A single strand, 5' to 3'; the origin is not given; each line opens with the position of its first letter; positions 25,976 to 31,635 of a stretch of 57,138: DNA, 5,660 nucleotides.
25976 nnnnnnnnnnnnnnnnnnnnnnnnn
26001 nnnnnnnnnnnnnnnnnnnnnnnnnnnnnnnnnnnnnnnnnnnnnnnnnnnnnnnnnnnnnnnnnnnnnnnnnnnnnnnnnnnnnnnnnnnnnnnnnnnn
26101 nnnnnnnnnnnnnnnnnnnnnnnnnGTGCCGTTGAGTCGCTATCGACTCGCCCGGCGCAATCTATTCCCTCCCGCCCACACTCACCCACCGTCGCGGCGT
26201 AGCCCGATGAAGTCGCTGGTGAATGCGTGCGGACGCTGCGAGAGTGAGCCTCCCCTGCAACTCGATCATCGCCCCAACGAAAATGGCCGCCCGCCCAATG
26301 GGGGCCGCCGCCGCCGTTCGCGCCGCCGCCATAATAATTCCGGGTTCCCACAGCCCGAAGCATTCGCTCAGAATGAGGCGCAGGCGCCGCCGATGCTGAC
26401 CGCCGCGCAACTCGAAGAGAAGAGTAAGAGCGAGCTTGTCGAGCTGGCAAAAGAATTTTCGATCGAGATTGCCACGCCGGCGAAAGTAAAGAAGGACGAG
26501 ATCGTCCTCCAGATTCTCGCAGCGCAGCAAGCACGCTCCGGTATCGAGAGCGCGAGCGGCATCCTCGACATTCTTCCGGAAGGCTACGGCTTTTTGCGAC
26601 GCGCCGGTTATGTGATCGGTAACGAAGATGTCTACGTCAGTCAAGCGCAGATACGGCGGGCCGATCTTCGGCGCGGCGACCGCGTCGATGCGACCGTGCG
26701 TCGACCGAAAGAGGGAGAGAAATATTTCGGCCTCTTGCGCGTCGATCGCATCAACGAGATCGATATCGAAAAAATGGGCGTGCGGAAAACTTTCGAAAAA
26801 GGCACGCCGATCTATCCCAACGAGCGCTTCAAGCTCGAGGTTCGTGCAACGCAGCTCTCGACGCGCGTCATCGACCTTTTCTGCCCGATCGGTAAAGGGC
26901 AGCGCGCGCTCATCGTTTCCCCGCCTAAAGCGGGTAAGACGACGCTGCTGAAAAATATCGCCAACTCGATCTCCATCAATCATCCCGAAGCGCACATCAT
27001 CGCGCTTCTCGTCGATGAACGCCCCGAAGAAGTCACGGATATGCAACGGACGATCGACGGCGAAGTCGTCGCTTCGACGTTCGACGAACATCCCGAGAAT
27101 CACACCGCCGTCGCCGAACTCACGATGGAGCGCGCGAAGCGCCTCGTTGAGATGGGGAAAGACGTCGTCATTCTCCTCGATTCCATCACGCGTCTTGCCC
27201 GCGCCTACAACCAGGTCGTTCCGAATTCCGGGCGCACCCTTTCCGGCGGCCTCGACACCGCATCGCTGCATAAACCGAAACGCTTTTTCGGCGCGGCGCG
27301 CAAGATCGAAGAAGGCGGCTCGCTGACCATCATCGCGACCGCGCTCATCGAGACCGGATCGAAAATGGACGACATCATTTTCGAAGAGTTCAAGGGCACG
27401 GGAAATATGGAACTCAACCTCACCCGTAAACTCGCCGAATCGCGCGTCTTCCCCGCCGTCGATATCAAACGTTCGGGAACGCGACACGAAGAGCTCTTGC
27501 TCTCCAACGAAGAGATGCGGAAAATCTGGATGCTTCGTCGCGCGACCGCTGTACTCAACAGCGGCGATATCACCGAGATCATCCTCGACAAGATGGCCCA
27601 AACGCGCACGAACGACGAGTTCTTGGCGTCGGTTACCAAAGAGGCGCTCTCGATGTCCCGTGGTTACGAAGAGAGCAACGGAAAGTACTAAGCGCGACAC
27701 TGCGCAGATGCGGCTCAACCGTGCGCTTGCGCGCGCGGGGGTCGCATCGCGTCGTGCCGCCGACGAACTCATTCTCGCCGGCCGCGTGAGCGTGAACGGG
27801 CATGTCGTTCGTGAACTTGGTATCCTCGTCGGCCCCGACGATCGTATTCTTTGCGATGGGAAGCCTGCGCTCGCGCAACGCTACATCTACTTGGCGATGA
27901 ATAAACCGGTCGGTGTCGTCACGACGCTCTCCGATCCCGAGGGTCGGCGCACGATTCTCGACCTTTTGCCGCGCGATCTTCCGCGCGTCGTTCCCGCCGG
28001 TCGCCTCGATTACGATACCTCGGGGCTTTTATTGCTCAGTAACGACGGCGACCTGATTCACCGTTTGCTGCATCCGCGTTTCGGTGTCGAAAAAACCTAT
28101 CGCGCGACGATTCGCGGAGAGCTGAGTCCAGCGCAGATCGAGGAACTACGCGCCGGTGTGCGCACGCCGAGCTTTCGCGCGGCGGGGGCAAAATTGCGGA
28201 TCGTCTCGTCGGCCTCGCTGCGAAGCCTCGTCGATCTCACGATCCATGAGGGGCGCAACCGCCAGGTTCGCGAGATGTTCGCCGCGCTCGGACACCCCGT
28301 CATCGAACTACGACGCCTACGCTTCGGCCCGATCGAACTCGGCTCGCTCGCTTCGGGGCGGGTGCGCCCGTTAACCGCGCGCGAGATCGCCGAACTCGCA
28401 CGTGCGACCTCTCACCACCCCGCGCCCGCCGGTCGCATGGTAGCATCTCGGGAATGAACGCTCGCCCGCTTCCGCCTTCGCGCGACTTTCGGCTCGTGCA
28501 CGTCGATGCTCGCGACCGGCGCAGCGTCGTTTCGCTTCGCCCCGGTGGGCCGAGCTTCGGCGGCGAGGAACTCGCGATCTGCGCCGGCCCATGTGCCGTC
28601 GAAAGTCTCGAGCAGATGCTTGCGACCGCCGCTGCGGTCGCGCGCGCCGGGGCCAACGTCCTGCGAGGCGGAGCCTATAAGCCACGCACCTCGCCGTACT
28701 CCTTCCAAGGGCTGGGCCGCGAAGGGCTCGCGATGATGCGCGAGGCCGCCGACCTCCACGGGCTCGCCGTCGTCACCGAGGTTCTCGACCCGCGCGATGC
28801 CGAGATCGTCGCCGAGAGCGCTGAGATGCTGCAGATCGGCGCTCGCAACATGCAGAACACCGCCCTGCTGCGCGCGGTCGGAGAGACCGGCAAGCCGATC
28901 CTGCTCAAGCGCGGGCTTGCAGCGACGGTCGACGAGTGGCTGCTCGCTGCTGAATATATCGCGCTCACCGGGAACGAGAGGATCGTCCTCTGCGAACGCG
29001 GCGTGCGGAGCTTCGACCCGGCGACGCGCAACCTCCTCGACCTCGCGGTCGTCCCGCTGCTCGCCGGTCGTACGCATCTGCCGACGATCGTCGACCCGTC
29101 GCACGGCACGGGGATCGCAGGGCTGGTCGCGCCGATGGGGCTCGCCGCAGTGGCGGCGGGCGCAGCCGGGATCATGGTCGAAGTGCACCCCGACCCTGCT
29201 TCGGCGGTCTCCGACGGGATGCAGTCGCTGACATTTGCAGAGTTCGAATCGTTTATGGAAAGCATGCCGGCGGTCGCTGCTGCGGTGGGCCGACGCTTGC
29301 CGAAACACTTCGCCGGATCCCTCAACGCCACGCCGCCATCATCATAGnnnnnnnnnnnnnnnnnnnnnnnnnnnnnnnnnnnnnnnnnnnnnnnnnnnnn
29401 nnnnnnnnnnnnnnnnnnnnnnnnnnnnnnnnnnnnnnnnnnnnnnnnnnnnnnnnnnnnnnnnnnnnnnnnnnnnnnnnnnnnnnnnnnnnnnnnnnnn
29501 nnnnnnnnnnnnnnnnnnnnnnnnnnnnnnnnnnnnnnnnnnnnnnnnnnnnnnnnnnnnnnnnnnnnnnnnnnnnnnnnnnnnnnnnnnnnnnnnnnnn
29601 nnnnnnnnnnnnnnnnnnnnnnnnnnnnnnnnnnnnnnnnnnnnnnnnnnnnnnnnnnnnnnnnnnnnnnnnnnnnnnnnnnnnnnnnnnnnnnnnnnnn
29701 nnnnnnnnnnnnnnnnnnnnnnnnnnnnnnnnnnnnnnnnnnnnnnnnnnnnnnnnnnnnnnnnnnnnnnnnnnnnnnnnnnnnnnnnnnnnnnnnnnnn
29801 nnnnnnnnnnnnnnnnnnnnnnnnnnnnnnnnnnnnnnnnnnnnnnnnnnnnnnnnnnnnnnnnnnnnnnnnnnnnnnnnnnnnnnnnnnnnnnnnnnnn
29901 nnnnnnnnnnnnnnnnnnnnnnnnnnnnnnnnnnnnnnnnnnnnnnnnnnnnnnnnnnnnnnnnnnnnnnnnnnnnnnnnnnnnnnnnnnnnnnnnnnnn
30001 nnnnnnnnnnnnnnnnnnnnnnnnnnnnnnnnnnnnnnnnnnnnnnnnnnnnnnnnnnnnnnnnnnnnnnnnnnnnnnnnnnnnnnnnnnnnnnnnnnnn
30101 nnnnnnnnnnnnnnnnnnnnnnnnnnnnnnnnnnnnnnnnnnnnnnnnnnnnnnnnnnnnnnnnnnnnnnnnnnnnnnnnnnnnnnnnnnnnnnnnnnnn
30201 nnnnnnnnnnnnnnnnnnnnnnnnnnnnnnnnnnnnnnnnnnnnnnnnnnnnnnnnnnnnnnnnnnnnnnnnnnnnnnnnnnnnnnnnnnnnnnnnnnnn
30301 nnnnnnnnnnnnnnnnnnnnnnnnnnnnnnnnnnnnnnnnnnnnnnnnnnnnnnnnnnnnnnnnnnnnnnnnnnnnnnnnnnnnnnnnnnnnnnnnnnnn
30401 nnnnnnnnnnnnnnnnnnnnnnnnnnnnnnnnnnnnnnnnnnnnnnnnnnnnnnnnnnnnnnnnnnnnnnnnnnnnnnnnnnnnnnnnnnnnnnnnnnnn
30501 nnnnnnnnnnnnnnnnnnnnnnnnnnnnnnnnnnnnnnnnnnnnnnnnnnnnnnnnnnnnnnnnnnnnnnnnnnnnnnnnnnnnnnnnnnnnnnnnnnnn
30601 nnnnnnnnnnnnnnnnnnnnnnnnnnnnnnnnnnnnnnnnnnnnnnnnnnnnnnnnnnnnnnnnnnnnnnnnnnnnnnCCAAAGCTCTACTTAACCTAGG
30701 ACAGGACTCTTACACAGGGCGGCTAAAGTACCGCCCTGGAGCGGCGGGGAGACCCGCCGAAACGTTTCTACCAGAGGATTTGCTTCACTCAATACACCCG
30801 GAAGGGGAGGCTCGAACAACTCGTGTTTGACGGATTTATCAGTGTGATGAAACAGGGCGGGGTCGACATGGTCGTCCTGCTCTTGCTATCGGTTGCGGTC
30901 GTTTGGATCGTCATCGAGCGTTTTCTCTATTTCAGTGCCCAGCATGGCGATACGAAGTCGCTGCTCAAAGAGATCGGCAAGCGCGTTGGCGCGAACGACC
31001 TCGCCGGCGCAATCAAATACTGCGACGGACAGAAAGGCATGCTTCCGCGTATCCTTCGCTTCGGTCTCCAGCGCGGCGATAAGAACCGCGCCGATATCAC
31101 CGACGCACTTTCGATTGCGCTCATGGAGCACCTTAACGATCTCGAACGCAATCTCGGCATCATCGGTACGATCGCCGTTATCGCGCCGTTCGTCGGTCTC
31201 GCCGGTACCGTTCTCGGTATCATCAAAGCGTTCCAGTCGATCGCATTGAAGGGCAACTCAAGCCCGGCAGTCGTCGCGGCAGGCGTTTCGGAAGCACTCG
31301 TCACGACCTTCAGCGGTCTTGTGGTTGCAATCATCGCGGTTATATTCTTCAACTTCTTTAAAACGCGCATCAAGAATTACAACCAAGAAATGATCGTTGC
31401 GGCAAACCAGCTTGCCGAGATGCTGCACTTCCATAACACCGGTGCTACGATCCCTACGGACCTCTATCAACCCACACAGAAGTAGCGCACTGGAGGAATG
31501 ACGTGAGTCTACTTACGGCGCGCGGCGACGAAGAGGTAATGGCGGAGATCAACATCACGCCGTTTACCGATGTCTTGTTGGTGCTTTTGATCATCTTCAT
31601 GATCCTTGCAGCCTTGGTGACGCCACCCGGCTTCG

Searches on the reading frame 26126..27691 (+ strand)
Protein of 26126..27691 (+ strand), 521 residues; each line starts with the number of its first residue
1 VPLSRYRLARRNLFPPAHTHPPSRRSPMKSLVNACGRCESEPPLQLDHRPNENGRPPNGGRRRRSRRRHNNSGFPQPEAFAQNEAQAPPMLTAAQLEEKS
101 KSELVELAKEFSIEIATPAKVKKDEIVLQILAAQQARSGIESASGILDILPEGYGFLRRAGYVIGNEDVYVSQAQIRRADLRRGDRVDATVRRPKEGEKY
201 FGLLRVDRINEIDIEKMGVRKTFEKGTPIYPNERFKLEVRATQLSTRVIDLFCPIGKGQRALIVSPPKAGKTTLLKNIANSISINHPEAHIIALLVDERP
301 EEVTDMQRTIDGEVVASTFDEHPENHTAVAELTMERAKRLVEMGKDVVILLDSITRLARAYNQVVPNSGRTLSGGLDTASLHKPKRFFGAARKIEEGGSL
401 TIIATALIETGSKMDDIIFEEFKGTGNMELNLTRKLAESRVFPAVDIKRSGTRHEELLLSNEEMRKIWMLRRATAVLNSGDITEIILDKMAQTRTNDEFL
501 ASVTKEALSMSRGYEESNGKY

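Call 98: search_protein_families(library=pfam, proteins=[window:26126-27691:+], max_evalue=0.00001)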
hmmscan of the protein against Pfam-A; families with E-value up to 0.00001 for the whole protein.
window:26126-27691:+ (521 aa): 2 families
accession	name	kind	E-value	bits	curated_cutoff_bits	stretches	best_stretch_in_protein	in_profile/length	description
PF00006.31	ATP-synt_ab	-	2.3e-28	99.7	29.5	1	246-450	2-211/213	ATP synthase alpha/beta family, nucleotide-binding domain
PF07497.18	Rho_RNA_bind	-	6.2e-28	96.9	27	1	144-214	2-72/73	Rho termination factor, RNA-binding domain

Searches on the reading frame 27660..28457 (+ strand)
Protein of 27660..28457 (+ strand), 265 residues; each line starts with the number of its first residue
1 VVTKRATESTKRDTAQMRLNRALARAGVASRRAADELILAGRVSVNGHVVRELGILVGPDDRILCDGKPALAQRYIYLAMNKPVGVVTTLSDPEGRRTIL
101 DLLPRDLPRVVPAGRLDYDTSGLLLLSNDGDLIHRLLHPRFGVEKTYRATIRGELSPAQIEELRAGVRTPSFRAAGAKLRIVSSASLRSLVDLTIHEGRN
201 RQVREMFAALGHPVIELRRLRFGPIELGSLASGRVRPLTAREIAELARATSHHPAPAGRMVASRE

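Call 98: search_protein_families(library=pfam, proteins=[window:27660-28457:+], max_evalue=0.00001)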
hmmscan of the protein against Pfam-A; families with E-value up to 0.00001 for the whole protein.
window:27660-28457:+ (265 aa): 2 families
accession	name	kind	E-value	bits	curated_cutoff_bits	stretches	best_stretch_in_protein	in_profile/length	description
PF00849.27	PseudoU_synth_2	-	2.6e-23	83.4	26.8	1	77-209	2-152/152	RNA pseudouridylate synthase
PF01479.30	S4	-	2.4e-12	46.8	22.8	1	17-63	1-48/48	S4 domain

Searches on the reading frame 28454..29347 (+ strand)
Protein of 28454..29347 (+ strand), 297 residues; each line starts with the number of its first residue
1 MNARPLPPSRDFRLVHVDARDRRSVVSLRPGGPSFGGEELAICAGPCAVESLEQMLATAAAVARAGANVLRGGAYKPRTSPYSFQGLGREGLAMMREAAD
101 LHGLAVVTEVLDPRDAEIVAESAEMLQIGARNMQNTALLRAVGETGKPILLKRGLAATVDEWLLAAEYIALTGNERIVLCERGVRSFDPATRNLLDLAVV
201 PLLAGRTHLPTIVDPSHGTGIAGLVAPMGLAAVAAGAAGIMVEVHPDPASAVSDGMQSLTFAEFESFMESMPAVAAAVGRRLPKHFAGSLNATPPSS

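Call 98: search_protein_families(library=pfam, proteins=[window:28454-29347:+], max_evalue=0.00001)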
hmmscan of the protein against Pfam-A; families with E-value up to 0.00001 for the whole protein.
window:28454-29347:+ (297 aa): 2 families
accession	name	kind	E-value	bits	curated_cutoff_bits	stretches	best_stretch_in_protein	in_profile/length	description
PF00793.26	DAHP_synth_1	-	1.1e-75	254.5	25.5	1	37-271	15-261/270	DAHP synthetase I family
PF03102.20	NeuB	-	4.6e-10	39.8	22.1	1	86-280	52-238/241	NeuB family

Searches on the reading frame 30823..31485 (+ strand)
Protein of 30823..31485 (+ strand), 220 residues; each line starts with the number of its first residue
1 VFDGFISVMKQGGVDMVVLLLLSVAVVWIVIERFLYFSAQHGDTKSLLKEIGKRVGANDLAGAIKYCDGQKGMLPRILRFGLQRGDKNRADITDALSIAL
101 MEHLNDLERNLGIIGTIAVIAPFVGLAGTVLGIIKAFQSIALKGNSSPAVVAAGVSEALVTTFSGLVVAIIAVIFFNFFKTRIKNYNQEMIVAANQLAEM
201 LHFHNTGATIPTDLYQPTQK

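Call 98: search_protein_families(library=pfam, proteins=[window:30823-31485:+], max_evalue=0.00001)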
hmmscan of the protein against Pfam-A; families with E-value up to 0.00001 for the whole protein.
window:30823-31485:+ (220 aa): 1 family
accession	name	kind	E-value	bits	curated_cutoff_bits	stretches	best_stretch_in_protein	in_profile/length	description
PF01618.21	MotA_ExbB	-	6.2e-33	113.7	22.9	1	73-190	5-125/127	MotA/TolQ/ExbB proton channel family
